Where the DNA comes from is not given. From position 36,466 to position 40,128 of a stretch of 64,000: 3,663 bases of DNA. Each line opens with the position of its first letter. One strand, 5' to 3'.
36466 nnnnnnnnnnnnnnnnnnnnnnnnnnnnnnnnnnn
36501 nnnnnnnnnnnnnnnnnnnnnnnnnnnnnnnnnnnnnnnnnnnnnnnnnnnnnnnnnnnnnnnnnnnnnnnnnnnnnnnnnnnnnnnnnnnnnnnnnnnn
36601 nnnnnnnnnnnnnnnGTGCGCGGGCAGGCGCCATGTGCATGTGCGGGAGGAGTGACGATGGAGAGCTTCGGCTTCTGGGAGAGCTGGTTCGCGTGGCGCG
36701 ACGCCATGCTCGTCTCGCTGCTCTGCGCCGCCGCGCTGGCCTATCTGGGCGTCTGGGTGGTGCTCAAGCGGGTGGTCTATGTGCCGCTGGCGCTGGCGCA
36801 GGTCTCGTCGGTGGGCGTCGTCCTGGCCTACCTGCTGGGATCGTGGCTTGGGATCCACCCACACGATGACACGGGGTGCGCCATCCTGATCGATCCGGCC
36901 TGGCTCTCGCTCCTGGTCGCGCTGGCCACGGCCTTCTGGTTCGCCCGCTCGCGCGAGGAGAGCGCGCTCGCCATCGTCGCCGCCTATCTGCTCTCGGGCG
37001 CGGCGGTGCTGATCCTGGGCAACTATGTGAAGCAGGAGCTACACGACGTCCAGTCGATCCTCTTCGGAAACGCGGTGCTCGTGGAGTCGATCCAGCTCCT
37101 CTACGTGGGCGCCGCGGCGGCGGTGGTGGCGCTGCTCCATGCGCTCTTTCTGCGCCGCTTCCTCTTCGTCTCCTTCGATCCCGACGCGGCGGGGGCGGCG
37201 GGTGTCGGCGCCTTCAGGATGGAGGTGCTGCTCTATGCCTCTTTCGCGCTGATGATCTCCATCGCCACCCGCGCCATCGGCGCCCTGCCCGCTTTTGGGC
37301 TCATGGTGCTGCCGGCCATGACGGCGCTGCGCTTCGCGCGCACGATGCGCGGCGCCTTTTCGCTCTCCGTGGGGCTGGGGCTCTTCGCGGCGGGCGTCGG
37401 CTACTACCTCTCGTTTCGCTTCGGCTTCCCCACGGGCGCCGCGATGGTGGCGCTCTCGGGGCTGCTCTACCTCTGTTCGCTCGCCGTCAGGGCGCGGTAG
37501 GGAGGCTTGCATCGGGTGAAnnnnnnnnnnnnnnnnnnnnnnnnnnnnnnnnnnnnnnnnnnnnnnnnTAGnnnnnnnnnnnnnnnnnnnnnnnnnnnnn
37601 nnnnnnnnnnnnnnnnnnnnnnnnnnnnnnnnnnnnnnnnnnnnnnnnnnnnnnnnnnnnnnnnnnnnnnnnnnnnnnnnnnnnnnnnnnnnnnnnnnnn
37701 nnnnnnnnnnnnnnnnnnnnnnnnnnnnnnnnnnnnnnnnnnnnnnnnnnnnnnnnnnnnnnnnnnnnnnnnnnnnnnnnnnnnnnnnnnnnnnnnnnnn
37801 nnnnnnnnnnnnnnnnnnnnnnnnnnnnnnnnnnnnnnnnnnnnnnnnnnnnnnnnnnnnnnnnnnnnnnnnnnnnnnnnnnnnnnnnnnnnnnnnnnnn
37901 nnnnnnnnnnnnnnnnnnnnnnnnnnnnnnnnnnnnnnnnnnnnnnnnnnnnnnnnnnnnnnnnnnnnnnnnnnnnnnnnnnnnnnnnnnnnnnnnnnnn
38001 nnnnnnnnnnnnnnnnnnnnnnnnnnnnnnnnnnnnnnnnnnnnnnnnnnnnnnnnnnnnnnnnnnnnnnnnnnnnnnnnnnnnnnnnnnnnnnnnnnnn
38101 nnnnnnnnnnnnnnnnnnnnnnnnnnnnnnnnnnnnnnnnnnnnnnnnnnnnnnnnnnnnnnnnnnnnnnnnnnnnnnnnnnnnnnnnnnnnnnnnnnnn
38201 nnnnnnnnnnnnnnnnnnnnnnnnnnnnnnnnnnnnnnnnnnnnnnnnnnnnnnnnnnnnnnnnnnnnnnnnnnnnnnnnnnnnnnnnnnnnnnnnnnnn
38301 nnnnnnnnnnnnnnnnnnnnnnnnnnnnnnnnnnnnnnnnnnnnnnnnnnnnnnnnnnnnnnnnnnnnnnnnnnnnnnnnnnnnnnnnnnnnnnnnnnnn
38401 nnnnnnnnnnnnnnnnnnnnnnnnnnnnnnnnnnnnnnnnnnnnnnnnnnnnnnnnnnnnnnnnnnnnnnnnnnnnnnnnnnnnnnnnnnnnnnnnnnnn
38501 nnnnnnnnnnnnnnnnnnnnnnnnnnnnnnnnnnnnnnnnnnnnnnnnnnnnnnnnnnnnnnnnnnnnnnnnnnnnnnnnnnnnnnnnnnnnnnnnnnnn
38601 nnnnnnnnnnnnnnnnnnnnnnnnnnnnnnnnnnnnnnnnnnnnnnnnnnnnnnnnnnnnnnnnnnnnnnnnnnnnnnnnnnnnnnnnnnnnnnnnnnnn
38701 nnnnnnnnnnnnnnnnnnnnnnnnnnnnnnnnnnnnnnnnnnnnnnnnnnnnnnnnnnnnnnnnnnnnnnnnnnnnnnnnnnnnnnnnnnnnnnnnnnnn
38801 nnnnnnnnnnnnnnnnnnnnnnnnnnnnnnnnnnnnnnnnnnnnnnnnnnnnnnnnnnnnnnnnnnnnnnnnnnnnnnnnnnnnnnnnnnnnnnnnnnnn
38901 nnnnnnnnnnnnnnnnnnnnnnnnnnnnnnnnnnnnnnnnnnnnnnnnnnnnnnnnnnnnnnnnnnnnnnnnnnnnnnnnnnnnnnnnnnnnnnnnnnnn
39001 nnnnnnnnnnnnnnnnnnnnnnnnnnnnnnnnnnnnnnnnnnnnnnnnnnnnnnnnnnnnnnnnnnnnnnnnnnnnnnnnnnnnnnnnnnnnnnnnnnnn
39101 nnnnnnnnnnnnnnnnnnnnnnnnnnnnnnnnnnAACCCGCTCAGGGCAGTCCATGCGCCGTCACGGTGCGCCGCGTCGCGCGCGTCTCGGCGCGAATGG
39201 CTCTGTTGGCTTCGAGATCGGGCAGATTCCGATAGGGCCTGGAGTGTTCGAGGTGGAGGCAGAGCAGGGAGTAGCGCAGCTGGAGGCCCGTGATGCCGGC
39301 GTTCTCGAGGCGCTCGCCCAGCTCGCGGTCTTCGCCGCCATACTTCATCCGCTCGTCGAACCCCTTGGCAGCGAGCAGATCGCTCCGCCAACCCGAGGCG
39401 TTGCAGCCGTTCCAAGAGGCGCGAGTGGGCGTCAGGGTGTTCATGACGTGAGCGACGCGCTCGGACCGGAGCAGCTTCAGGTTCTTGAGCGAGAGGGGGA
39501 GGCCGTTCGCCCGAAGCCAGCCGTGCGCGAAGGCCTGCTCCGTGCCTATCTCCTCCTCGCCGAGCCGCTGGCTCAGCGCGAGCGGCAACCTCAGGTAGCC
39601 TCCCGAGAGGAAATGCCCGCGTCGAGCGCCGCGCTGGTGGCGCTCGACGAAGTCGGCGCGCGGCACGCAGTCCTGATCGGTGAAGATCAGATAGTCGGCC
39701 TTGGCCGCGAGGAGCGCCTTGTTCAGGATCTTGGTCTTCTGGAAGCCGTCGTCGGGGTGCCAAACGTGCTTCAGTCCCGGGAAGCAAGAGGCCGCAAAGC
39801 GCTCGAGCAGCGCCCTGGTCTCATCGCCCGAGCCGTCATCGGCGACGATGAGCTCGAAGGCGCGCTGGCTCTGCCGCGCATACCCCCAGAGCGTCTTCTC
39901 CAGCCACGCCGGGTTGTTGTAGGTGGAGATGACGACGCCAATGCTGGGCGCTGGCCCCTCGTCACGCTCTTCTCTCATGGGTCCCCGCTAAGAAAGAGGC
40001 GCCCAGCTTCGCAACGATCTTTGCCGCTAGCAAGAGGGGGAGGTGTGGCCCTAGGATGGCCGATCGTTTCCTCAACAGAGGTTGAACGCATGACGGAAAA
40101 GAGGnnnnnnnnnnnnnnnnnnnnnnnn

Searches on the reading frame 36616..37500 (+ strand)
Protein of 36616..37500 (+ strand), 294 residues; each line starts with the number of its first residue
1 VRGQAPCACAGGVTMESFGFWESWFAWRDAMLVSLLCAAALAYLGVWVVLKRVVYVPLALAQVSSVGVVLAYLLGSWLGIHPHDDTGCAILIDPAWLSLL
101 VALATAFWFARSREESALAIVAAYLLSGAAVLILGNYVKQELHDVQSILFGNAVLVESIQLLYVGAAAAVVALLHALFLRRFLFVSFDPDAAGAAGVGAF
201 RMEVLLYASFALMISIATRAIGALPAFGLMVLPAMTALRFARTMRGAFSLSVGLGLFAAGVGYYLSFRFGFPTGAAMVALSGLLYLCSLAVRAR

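Call 63: search_protein_families(library=pfam, proteins=[window:36616-37500:+], max_evalue=0.001)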
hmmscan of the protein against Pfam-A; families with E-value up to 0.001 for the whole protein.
window:36616-37500:+ (294 aa): 1 family
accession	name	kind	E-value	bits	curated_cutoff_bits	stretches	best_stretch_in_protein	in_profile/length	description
PF00950.22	ABC-3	-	6.2e-38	131.2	20.1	1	28-291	6-257/258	ABC 3 transport family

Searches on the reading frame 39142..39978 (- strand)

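Call 63: search_protein_families(library=pfam, proteins=[window:39142-39978:-], max_evalue=0.001)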
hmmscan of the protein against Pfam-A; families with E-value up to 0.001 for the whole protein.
window:39142-39978:- (278 aa): 4 families
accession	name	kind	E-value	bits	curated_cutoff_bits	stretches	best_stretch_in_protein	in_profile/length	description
PF00535.33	Glycos_transf_2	-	3.3e-19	69.9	23.3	1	15-120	2-105/168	Glycosyl transferase family 2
PF10111.15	Glyco_tranf_2_2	-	2.5e-06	27.6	27.3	1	16-113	3-101/276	Glycosyltransferase like family 2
PF13641.12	Glyco_tranf_2_3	-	3.3e-05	24.4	27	1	11-111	1-104/230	Glycosyltransferase like family 2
PF02709.20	Glyco_transf_7C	-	0.00078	19.5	23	0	190-230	20-61/78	N-terminal domain of galactosyltransferase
